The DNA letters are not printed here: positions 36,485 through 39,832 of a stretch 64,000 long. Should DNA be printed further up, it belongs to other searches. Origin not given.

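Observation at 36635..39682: The diversified protein is a transmembrane Ser/Thr kinase: a candidate hypervariable receptor kinase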

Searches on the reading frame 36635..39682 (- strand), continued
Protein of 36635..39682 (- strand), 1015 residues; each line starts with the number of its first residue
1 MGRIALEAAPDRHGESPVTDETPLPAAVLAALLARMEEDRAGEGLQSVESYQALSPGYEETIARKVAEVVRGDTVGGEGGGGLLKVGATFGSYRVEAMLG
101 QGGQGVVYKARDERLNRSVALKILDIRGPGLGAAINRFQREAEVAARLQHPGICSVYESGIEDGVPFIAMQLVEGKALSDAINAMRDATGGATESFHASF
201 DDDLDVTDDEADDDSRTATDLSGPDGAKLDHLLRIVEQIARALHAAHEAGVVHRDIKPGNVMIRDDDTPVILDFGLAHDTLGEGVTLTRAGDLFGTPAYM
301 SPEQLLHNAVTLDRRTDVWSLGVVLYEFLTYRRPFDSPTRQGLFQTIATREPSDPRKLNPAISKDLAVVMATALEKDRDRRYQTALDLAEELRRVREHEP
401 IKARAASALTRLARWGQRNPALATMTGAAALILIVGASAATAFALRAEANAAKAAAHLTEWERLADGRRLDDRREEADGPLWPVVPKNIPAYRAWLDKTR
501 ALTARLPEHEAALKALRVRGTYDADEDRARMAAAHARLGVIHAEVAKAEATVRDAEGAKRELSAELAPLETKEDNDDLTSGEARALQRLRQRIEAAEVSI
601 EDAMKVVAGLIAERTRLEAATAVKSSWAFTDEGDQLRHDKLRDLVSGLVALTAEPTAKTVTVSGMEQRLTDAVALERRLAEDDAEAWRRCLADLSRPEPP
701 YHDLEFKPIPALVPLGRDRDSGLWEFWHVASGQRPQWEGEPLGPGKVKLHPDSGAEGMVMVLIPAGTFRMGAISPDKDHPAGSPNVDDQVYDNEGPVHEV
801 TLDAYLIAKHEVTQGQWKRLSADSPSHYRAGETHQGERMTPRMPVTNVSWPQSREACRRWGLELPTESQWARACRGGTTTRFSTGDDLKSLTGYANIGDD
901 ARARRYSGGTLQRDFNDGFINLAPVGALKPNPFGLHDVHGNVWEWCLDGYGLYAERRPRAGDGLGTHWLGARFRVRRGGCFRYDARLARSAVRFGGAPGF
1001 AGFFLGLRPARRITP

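Call 42: find_encoding_contigs(protein=P0012, flank=8000, max_places=2)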
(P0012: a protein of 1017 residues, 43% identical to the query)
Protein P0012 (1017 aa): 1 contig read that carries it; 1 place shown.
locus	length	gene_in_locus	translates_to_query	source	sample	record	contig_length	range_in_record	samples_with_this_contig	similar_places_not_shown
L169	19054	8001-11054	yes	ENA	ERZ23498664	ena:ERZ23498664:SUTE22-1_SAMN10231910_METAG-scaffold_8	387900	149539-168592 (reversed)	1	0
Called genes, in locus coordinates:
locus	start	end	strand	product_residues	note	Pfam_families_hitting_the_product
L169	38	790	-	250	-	PF05401:NodS (weak), PF13489:Methyltransf_23 (weak), PF13847:Methyltransf_31, PF08241:Methyltransf_11, PF08242:Methyltransf_12, PF13649:Methyltransf_25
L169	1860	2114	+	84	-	-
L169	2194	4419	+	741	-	PF02927:CelD_N (weak), PF00759:Glyco_hydro_9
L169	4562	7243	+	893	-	PF00069:Pkinase, PF03109:ABC1 (faint), PF07714:PK_Tyr_Ser-Thr, PF01636:APH (weak), PF17667:Pkinase_fungal (weak), PF13424:TPR_12 (faint)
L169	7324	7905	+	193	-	PF07638:Sigma70_ECF, PF08281:Sigma70_r4_2, PF04545:Sigma70_r4, PF22233:PhyR_sigma-like (weak)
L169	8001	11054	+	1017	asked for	PF00069:Pkinase, PF01636:APH, PF07714:PK_Tyr_Ser-Thr, PF14531:Kinase-like (faint), PF03781:FGE-sulfatase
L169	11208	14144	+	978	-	PF00069:Pkinase, PF01636:APH, PF07714:PK_Tyr_Ser-Thr, PF17667:Pkinase_fungal (faint), PF13176:TPR_7 (faint), PF13424:TPR_12 (faint), PF13432:TPR_16, PF14559:TPR_19, +5 more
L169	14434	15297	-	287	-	-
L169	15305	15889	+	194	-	PF00557:Peptidase_M24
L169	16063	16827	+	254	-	-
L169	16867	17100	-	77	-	-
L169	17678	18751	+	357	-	PF00112:Peptidase_C1 (faint), PF03051:Peptidase_C1_2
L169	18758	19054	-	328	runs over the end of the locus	PF00056:Ldh_1_N, PF02866:Ldh_1_C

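Call 45: predict_structure(alignment_id=A3)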
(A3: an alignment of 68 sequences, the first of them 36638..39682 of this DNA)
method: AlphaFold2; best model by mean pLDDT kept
length: 1015 residues; sequences in the alignment: 68
mean_pLDDT: 86.7   pTM: 0.59
mean pLDDT of the five models: 86.7, 86.1, 85.7, 84.9, 84.5
residues with pLDDT >= 90: 703; 70-90: 172; 50-70: 49; < 50: 91
segments of 3 or more residues with pLDDT < 50: 1-23, 72-81, 192-220, 285-291, 420-440
pLDDT, mean of each block of 10 residues (from residue 1): 30 34 63 90 91 91 83 42 80 94 87 97 77 74 84 93 91 94 84 41 37 43 75 96 94 91 95 64 46 75 81 93 96 90 90 92 95 93 97 96 83 63 40 40 67 86 94 96 97 98 98 94 85 92 95 94 96 95 97 94 90 86 79 93 95 92 97 97 97 96 95 98 98 97 96 95 98 98 97 96 98 97 94 95 98 97 98 98 97 97 89 95 97 98 98 91 90 95 97 95 97 85
secondary structure, 60 per line:
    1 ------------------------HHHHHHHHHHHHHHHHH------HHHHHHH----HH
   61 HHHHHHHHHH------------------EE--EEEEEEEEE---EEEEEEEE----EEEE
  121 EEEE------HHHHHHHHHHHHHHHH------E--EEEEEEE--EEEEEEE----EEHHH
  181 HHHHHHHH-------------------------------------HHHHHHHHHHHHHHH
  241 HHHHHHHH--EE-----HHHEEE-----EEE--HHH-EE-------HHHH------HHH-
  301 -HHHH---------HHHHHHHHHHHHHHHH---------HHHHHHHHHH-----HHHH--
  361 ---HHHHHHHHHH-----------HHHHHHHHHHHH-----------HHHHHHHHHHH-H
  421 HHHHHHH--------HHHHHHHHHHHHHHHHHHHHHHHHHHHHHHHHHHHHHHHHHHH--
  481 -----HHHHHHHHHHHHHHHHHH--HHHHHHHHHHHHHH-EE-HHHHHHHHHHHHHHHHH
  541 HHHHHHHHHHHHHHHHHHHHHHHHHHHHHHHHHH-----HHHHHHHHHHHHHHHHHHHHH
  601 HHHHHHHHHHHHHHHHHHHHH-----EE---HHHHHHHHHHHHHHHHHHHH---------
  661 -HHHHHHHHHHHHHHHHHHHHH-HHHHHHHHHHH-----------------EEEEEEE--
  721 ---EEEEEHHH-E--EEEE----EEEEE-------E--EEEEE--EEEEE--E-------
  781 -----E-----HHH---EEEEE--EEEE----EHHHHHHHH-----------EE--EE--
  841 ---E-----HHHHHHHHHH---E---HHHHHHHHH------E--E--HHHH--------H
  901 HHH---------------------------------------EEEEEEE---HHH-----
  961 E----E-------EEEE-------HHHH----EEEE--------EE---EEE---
elements in order (helices of 4 or more, strands of 3 or more residues): H25-41 H48-54 H59-70 E93-101 E105-112 E117-124 H131-146 E156-162 E165-171 H178-188 H226-248 E261-263 E269-271 H287-290 H302-305 H315-330 H340-349 H355-358 H364-373 H385-396 H408-418 H420-427 H436-478 H486-503 H506-519 H524-574 H580-621 H632-651 H662-682 H684-694 E712-718 E724-728 E736-739 E744-748 E759-763 E766-770 E798-802 E805-808 H814-821 H850-859 H867-875 H888-891 H900-903 E943-949 E974-977 H985-988 E993-996 E1010-1012

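Call 47: fold_search(model_id=the predicted structure, library=pdb)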
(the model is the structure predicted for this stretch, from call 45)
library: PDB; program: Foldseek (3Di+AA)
matches with E <= 10: 1990; with E <= 0.001: 1939
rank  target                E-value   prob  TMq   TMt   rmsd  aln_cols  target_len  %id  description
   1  1mru_A                5.2e-20  1.00  0.24  0.86   3.1       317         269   30  Intracellular Ser/Thr protein kinase domain of Mycobacterium tuberculosis PknB. (released 2003-02-11)
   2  5u94                  6.1e-20  1.00  0.24  0.86   3.0       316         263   31  Crystal structure of the Mycobacterium tuberculosis PASTA kinase PknB in complex with the potential theraputic kinase in (released 2017-12-20)
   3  3f69_A                2.6e-19  1.00  0.24  0.84   3.5       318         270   30  Crystal structure of the Mycobacterium tuberculosis PknB mutant kinase domain in complex with KT5720 (released 2008-12-02)
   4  1mru_B                2.7e-19  1.00  0.24  0.86   2.5       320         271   31  Intracellular Ser/Thr protein kinase domain of Mycobacterium tuberculosis PknB. (released 2003-02-11)
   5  3ork                  2.9e-19  1.00  0.24  0.84   3.4       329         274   30  Mycobacterium tuberculosis PknB kinase domain L33D mutant (crystal form 2) (released 2010-12-15)
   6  4ow8                  3.0e-19  1.00  0.25  0.88   3.5       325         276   29  Crystal structure of kinase domain of PknA from Mtb (released 2015-02-04)
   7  6b2q_A                3.7e-19  1.00  0.24  0.88   5.2       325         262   29  Dual Inhibition of the Essential Protein Kinases A and B in Mycobacterium tuberculosis (released 2018-02-14)
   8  3ori_A                3.9e-19  1.00  0.23  0.84   3.3       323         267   31  Mycobacterium tuberculosis PknB kinase domain L33D mutant (crystal form 1) (released 2010-12-15)
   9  6b2q_B                5.0e-19  1.00  0.24  0.88   4.9       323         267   29  Dual Inhibition of the Essential Protein Kinases A and B in Mycobacterium tuberculosis (released 2018-02-14)
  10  3orl                  5.0e-19  1.00  0.24  0.83   3.8       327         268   29  Mycobacterium tuberculosis PknB kinase domain L33D mutant (crystal form 3) (released 2010-12-15)
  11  1o6y                  5.2e-19  1.00  0.23  0.86   2.7       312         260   31  Catalytic domain of PknB kinase from Mycobacterium tuberculosis (released 2003-01-30)
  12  4x3f_B                5.2e-19  1.00  0.25  0.86   2.8       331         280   28  Crystal structure of the intracellular domain of the M. tuberculosis Ser/Thr kinase PknA (released 2015-01-21)
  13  6b2q_C                5.2e-19  1.00  0.24  0.88   5.8       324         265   29  Dual Inhibition of the Essential Protein Kinases A and B in Mycobacterium tuberculosis (released 2018-02-14)
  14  6i2p_B                6.1e-19  1.00  0.22  0.79   4.6       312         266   31  Crystal structure of the Mycobacterium tuberculosis PknB kinase domain (L33E mutant) in complex with its substrate Gar (released 2019-05-22)
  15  9ymt                  7.1e-19  1.00  0.25  0.88   5.4       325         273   27  Staphylococcus aureus serine/threonine kinase Stk1 with inhibitor GW779439X (released 2026-03-11)
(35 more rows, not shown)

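Call 89: find_encoding_contigs(protein=P0001, flank=1000, max_places=10)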
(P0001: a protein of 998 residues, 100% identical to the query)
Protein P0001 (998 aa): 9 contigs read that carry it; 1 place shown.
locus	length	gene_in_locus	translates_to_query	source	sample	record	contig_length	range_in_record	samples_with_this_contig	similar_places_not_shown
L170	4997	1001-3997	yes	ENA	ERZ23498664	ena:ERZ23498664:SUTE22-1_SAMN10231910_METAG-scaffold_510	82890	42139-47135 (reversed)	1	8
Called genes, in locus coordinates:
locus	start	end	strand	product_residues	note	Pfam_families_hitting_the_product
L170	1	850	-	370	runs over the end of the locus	-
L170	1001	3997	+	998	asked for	PF00069:Pkinase, PF01636:APH, PF07714:PK_Tyr_Ser-Thr, PF03781:FGE-sulfatase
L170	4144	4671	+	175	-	PF00570:HRDC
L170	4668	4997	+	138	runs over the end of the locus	PF22296:bAvd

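Call 91: list_cluster_members(proteins=[P0002, P0012, P0003, P0004, P0008, P0009, P0015, P0025])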
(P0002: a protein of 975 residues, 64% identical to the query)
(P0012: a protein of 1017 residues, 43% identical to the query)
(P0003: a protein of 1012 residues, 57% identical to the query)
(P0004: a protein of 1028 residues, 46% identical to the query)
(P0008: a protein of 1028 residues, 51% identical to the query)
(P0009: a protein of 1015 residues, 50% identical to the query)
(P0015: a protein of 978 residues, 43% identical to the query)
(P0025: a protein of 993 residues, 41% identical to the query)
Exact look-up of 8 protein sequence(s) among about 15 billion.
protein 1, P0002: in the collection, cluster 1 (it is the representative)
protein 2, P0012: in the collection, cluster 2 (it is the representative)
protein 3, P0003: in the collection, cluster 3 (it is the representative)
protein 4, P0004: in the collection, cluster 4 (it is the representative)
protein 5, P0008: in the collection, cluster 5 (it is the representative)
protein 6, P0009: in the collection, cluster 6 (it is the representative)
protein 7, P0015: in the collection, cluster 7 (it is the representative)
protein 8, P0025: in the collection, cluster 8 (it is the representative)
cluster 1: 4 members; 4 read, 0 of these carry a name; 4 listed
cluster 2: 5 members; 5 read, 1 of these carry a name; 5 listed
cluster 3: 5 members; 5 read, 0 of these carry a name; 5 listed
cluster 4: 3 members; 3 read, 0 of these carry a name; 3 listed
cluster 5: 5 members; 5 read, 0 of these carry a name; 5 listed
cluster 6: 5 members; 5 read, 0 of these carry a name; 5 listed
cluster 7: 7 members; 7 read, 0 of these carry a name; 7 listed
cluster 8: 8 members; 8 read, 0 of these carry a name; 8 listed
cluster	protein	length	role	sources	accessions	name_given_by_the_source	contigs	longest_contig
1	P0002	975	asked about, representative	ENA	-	-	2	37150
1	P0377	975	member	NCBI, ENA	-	-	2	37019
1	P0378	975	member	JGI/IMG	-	-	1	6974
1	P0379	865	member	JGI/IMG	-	-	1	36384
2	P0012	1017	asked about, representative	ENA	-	-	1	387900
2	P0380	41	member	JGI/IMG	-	inositol hexakisphosphate/diphosphoinositol-pentakisphosphate kinase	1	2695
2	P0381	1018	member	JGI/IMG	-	-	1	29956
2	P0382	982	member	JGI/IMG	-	-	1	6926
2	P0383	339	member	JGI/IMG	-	-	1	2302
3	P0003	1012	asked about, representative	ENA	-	-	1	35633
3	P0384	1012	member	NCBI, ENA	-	-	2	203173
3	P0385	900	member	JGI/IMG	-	-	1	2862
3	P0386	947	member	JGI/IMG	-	-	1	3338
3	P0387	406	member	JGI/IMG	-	-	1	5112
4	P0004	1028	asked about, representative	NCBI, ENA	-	-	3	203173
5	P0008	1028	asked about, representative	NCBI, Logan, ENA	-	-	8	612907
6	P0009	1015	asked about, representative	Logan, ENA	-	-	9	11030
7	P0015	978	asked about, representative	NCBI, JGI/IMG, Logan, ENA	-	-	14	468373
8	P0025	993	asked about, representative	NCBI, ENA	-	-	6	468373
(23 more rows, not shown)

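Call 93: find_encoding_contigs(protein=P0004, flank=10000, max_places=2)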
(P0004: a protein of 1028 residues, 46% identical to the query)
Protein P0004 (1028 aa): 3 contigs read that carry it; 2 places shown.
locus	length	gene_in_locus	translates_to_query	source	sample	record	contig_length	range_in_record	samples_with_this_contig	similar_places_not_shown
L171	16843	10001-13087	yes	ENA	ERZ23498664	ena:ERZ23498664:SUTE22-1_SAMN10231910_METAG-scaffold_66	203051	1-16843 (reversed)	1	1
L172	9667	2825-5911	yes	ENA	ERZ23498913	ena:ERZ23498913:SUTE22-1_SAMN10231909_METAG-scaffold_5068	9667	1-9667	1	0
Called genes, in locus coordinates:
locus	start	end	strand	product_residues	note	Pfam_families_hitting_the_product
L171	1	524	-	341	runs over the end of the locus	PF12127:FloA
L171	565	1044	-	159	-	PF01957:NfeD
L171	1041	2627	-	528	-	PF25145:NfeD1b_N, PF24961:NfeD_membrane, PF01957:NfeD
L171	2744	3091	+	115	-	PF03091:CutA1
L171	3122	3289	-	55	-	PF00471:Ribosomal_L33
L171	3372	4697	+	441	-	-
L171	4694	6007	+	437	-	PF00884:Sulfatase, PF01663:Phosphodiest (weak), PF16347:SGSH_C (weak)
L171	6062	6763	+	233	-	PF13469:Sulfotransfer_3 (weak)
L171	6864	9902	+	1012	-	PF00069:Pkinase, PF01636:APH, PF07714:PK_Tyr_Ser-Thr, PF14531:Kinase-like (faint), PF03781:FGE-sulfatase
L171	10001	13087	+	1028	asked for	PF14531:Kinase-like (faint), PF00069:Pkinase, PF01636:APH, PF07714:PK_Tyr_Ser-Thr, PF03781:FGE-sulfatase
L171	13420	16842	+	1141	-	?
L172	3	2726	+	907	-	?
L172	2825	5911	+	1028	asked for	PF14531:Kinase-like (faint), PF00069:Pkinase, PF01636:APH, PF07714:PK_Tyr_Ser-Thr, PF03781:FGE-sulfatase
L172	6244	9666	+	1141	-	?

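Call 98: search_protein_families(library=ncbifam, proteins=[window:36638-39682:-], max_evalue=0.001)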
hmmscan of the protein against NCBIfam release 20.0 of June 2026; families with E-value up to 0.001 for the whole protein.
window:36638-39682:- (1015 aa): 18 families
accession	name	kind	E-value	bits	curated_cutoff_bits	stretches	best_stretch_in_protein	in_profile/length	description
NF033483.0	PknB_PASTA_kin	equivalog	7.8e-73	246.4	450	2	231-406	108-279/563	Stk1 family PASTA domain-containing Ser/Thr kinase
NF052427.1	StpK7MSMEG_1200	equivalog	2e-56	191.7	900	2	232-459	110-332/601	serine/threonine protein kinase StpK7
NF047741.1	antiphage_MADS6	equivalog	2.9e-45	154.9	460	2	227-405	296-470/612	methylation-associated defense system protein kinase MAD6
NF009651.0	PRK13184.1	equivalog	9.3e-33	113.2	839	2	230-395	113-290/932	serine/threonine-protein kinase PknD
TIGR03903.1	TOMM_kin_cyc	equivalog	1.1e-28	99.7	705.75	2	234-396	83-248/1267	TOMM system kinase/cyclase fusion protein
NF038150.1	lanthi_synth_IV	equivalog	1.6e-19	69.8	650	1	91-456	189-518/851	class IV lanthionine synthetase LanL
NF053615.1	SerThrKinAfsKStmc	equivalog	1.2e-17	63.9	1300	1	238-336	120-214/809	protein serine/threonine kinase AfsK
NF051459.1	pyoverdine_PvdO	equivalog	1.3e-16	60.5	500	1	758-1012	34-279/280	dihydropyoverdine dehydrogenase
NF038151.1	lanthi_synth_III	equivalog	1.6e-16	59.9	575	1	231-380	337-476/833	class III lanthionine synthetase LanKC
NF041186.1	SenA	equivalog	6.4e-15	55.4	420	1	828-1008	256-379/382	selenoneine synthase SenA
TIGR03440.2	egtB_TIGR03440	equivalog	9.4e-14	51.3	360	2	833-1009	264-412/413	ergothioneine biosynthesis protein EgtB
TIGR03525.2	GldK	equivalog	2.9e-09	36.8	350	1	854-950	248-338/408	T9SS ring complex lipoprotein PorK/GldK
NF043056.1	T4SS_LegK1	equivalog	3.5e-09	35.8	550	1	248-326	207-281/516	Dot/Icm T4SS effector kinase LegK1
TIGR03724.2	arch_bud32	equivalog_domain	3.9e-08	33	125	1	234-279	89-133/193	KEOPS complex kinase/ATPase Bud32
NF011463.0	PRK14879.1-4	equivalog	4.5e-07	29.5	188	1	235-278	119-161/237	Kae1-associated kinase Bud32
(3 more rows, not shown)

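Call 99: search_protein_families(library=padloc, proteins=[window:36638-39682:-], max_evalue=0.001)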
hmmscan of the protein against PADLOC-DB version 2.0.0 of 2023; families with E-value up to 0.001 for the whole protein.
window:36638-39682:- (1015 aa): 33 families (the best 25 are shown)
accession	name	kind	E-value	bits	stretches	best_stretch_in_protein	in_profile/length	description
PDLC04042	PD-T4-6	-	7.2e-84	279.9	2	229-403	108-280/292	-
PDLC04061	PD-T4-6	-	2.8e-76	256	2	229-427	119-317/510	-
PDLC04053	PD-T4-6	-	9e-74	246.7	2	230-412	110-289/311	-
PDLC04043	PD-T4-6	-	4.3e-70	235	2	233-443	118-329/452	-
PDLC04060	PD-T4-6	-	8.8e-69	230.7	2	230-409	108-283/486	-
PDLC04039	PD-T4-6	-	4.2e-64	215.2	2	232-411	116-290/458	-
PDLC04138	mad6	-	3.9e-60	202.5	1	89-407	49-325/659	mads_6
PDLC04054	PD-T4-6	-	5.1e-60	201.7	2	232-407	113-285/347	-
PDLC04041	PD-T4-6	-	3.4e-59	199.2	2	229-531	128-406/443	-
PDLC04047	PD-T4-6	-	9.7e-57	190.5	2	231-399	112-276/327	-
PDLC04040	PD-T4-6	-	2.4e-56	189.6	2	232-406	104-276/547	-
PDLC04052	PD-T4-6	-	1.2e-54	184.3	2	233-410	116-291/496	-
PDLC04057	PD-T4-6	-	3e-52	176.1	2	230-403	108-278/443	-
PDLC01088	C3a189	-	3.2e-46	156.3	2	231-588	97-394/840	kinase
PDLC04048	PD-T4-6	-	5.3e-46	155.6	2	230-393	111-270/354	-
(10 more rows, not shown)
